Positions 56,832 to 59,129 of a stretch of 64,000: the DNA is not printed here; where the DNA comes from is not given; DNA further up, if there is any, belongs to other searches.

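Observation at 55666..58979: Two-gene operon: membrane-anchored tandem AAA+ ATPase translationally coupled to a polytopic Lnt-like carbon-nitrogen hydrolase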

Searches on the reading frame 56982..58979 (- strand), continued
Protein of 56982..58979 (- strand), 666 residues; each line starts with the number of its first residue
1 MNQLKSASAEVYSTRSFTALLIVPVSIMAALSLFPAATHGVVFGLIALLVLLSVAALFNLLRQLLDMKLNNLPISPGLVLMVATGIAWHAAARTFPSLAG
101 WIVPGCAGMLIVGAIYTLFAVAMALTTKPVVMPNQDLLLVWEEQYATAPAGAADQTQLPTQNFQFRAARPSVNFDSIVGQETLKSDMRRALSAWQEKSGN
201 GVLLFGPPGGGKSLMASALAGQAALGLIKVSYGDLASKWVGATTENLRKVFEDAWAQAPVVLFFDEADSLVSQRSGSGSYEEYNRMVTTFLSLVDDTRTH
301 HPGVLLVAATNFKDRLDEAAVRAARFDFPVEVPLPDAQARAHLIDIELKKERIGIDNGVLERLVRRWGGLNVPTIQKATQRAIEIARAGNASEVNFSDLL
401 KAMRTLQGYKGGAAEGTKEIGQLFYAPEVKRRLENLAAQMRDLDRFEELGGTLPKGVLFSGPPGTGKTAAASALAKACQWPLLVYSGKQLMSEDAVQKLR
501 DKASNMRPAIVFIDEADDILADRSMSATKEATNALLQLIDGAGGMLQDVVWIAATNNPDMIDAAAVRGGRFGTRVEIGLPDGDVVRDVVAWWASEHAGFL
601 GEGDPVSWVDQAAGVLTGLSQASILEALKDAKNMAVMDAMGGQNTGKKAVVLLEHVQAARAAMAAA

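Call 58: fold_search(model_id=the predicted structure, library=pdb)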
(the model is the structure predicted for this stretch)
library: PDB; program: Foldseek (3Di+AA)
matches with E <= 10: 1828; with E <= 0.001: 1648
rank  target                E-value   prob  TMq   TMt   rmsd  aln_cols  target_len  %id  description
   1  9bji_A                3.9e-29  1.00  0.46  0.52   9.1       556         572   23  Cryo-EM structure of apo NVL (released 2026-01-21)
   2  9bji_D                9.2e-29  1.00  0.46  0.52   8.8       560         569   24  Cryo-EM structure of apo NVL (released 2026-01-21)
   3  9bji_B                1.2e-28  1.00  0.46  0.52   8.9       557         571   24  Cryo-EM structure of apo NVL (released 2026-01-21)
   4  9bji_C                2.5e-28  1.00  0.45  0.51   9.3       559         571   24  Cryo-EM structure of apo NVL (released 2026-01-21)
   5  5c18_F                2.7e-28  1.00  0.36  0.34  15.0       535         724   26  p97-delta709-728 in complex with ATP-gamma-S (released 2016-01-13)
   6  7lmz_E                3.4e-28  1.00  0.44  0.40   9.4       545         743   26  Cryo-EM structure of human p97 in complex with Npl4/Ufd1 and Ub6 (Class 1) (released 2021-09-15)
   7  8dar_E                3.9e-28  1.00  0.36  0.44  15.5       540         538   26  Saccharomyces cerevisiae Ufd1/Npl4/Cdc48 complex unbound but in the presence of SUMO-ubiquitin(K48polyUb)-mEOS and ATP (released 2022-11-30)
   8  5c18_A                4.3e-28  1.00  0.37  0.35  14.9       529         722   26  p97-delta709-728 in complex with ATP-gamma-S (released 2016-01-13)
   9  9mpq_D                7.3e-28  1.00  0.34  0.40  15.8       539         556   27  Cryo-EM structure of VCP (consensus) (released 2025-10-15)
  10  8das_D                8.0e-28  1.00  0.37  0.43  15.5       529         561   27  Saccharomyces cerevisiae Ufd1/Npl4/Cdc48 complex bound to two ubiquitin moieties in presence of SUMO-ubiquitin(K48poly (released 2022-11-30)
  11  9ox9_D                9.7e-28  1.00  0.37  0.45  15.5       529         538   27  Cryo-EM structure of S. Mansoni p97 bound to CB-5083 (released 2025-08-13)
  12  9ox9_A                1.0e-27  1.00  0.37  0.44  15.5       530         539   27  Cryo-EM structure of S. Mansoni p97 bound to CB-5083 (released 2025-08-13)
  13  9yrc_B                1.1e-27  1.00  0.45  0.52   8.9       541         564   26  p97Ufd1-Npl4 complex processing poly-ubiquitinated substrate in the presence of ATP (released 2026-03-25)
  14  7swl_D                1.1e-27  1.00  0.43  0.50   8.8       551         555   23  CryoEM structure of the N-terminal-deleted Rix7 AAA-ATPase (released 2022-03-02)
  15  8das_E                1.1e-27  1.00  0.37  0.44  15.7       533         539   27  Saccharomyces cerevisiae Ufd1/Npl4/Cdc48 complex bound to two ubiquitin moieties in presence of SUMO-ubiquitin(K48poly (released 2022-11-30)
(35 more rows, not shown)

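Call 59: find_related_loci(query=A2, collection=viral_contigs, flank=10000)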
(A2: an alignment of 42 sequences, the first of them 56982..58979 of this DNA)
Query A2 (666 aa) in viral_contigs; peptide patterns used: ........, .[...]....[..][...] (x = any residue, [..] = any of these).
600 stretches matched a pattern (row limit reached: there are more); 49 encode a relative of the query (tblastn E <= 1e-3); 49 distinct loci.
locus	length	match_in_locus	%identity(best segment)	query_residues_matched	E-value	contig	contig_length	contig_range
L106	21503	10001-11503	30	170-581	4e-39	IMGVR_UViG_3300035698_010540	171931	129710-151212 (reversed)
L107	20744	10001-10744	32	160-589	6e-29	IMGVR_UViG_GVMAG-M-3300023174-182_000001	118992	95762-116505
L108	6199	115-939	30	155-645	4e-28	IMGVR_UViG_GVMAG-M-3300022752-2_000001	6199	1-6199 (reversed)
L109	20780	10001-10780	32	141-645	2e-27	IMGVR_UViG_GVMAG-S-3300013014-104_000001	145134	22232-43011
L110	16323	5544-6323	32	141-645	4e-27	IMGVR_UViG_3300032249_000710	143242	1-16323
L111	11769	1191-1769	32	169-590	6e-27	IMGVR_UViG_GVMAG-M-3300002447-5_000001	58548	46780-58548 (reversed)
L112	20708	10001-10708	34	201-589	9e-26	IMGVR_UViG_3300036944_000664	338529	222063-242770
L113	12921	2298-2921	36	186-592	7e-25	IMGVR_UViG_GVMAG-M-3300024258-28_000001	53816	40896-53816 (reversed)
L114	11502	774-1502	31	174-581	3e-24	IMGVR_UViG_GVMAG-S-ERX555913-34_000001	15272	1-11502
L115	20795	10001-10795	33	171-640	4e-24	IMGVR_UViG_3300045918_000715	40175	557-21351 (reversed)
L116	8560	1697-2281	31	172-581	1e-23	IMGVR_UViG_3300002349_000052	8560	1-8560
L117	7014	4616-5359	29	117-581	8e-24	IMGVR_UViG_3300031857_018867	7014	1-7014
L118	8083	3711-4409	32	201-581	8e-24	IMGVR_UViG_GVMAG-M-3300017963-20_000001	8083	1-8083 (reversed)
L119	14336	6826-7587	31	201-583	5e-23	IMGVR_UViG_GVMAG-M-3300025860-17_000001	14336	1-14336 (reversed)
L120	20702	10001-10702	33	201-631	3e-22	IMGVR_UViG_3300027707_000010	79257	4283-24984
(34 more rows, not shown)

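Call 64: search_dna_similar(query=window:56982-58979:-, collection=plasmids, mode=protein, max_rows=15, max_evalue=1e-40)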
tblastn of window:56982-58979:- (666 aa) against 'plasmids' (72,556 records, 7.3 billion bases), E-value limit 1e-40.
Records with a match: 16; places in all: 16; records where one place covers at least 80% of the query: 4.
Best place of each record, by identity: <60% 16.
By first word of the organism name: Ralstonia 3; Paraburkholderia 3; Hydrogenophaga 3; Polaromonas 2; Burkholderia 2; Azonexus 1; Rhodoferax 1; Comamonas 1.
By predicted mobility (MOB-suite, as given by PLSDB): non-mobilizable 9; conjugative 5; mobilizable 2.
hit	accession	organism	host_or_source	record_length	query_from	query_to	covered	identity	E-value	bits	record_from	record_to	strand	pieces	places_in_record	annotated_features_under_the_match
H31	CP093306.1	Ralstonia insidiosa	-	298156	105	644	81%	38.5%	7e-83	293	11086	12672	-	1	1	ATP-binding protein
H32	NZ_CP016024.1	Ralstonia insidiosa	cell culture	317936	105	644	81%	38.5%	7e-83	293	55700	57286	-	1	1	ATP-binding protein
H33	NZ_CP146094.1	Ralstonia sp. RRA.1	pure culture,Cupriavidus necator ...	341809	105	644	81%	38.5%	7e-83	293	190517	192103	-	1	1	ATP-binding protein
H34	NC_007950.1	Polaromonas sp. JS666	-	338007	74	652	87%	35.9%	6e-74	267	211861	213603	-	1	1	ATP-binding protein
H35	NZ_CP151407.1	Azonexus hydrophilus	metagenomic assembly,groundwater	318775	152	644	74%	40.8%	4e-95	329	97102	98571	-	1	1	AAA family ATPase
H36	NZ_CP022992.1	Paraburkholderia aromaticivorans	-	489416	168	644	72%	40.8%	9e-86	301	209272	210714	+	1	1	ATP-binding protein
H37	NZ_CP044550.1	Hydrogenophaga sp. BPS33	-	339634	160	612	68%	40.1%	5e-79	282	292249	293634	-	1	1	AAA family ATPase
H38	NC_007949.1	Polaromonas sp. JS666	-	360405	172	599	64%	41.2%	2e-80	286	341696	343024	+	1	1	ATP-binding protein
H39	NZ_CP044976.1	Hydrogenophaga sp. PBL-H3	-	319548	141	580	66%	39.1%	3e-77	276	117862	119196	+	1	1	AAA family ATPase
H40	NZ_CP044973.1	Hydrogenophaga sp. PBL-H3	-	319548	141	580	66%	39.1%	3e-77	276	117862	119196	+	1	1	AAA family ATPase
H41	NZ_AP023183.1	Paraburkholderia sp. PGU19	Physopelta gutta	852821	155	583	64%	38.4%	9e-66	243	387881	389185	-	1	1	ATP-binding protein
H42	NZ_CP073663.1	Burkholderia contaminans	Homo sapiens,blood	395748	142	586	67%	37.0%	2e-60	260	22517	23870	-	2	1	ATP-binding protein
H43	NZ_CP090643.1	Burkholderia contaminans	sheep,milk,milk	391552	142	586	67%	36.4%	1e-69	254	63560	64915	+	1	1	ATP-binding protein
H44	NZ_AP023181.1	Paraburkholderia sp. PGU19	Physopelta gutta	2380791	150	580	65%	37.4%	4e-66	244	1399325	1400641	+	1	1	none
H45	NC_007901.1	Rhodoferax ferrireducens T118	-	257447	95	583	73%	31.5%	7e-65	240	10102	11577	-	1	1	AAA family ATPase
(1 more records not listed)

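Call 66: get_annotated_region(hit=H35, flank=7000)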
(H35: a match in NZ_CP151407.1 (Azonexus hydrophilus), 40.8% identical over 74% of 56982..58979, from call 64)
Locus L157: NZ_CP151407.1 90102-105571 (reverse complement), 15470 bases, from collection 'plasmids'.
description: Azonexus hydrophilus strain NCP973 plasmid unnamed1, complete sequence
organism: Azonexus hydrophilus (NCBI taxid 418702)
taxonomy: Bacteria; Pseudomonadota; Betaproteobacteria; Rhodocyclales; Azonexaceae; Azonexus; Azonexus hydrophilus
host: -; source: metagenomic assembly,groundwater; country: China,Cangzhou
typing (MOB-suite, as given by PLSDB): non-mobilizable
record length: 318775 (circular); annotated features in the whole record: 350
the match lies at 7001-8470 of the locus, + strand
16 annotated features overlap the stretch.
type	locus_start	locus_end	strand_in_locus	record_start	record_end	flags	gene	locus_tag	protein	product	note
CDS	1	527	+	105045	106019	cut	-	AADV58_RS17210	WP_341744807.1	ATPase, T2SS/T4P/T4SS family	-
CDS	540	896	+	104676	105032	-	-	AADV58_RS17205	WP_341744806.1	TrbC/VirB2 family protein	-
CDS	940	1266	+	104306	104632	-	-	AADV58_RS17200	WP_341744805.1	VirB3 family type IV secretion system protein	-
CDS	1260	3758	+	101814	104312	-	-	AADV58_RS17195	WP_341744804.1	hypothetical protein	-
CDS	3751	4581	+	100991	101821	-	-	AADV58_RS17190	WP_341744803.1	hypothetical protein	-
CDS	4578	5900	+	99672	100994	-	-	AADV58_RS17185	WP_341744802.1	type IV secretion system protein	GO:0030255 - protein secretion by the type IV secretion system [Evidence IEA]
CDS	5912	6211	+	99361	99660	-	-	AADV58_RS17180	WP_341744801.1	hypothetical protein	-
CDS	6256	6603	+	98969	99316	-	-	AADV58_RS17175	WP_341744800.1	hypothetical protein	-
CDS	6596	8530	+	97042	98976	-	-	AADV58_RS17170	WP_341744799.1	AAA family ATPase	-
CDS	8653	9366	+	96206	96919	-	-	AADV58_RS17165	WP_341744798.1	type IV secretion system protein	-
CDS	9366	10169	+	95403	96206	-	-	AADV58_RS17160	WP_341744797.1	TrbG/VirB9 family P-type conjugative transfer protein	-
CDS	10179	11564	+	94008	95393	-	-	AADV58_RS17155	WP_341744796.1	TrbI/VirB10 family protein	-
CDS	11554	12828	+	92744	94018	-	-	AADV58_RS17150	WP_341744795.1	DotD/TraH family lipoprotein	-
CDS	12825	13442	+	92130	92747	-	-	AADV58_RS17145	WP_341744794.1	TcpQ domain-containing protein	-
CDS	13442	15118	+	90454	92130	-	-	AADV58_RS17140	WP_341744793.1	PilN family type IVB pilus formation outer membrane protein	GO:0009297 - pilus assembly [Evidence IEA]; GO:0009306 - protein secretion [Evidence IEA]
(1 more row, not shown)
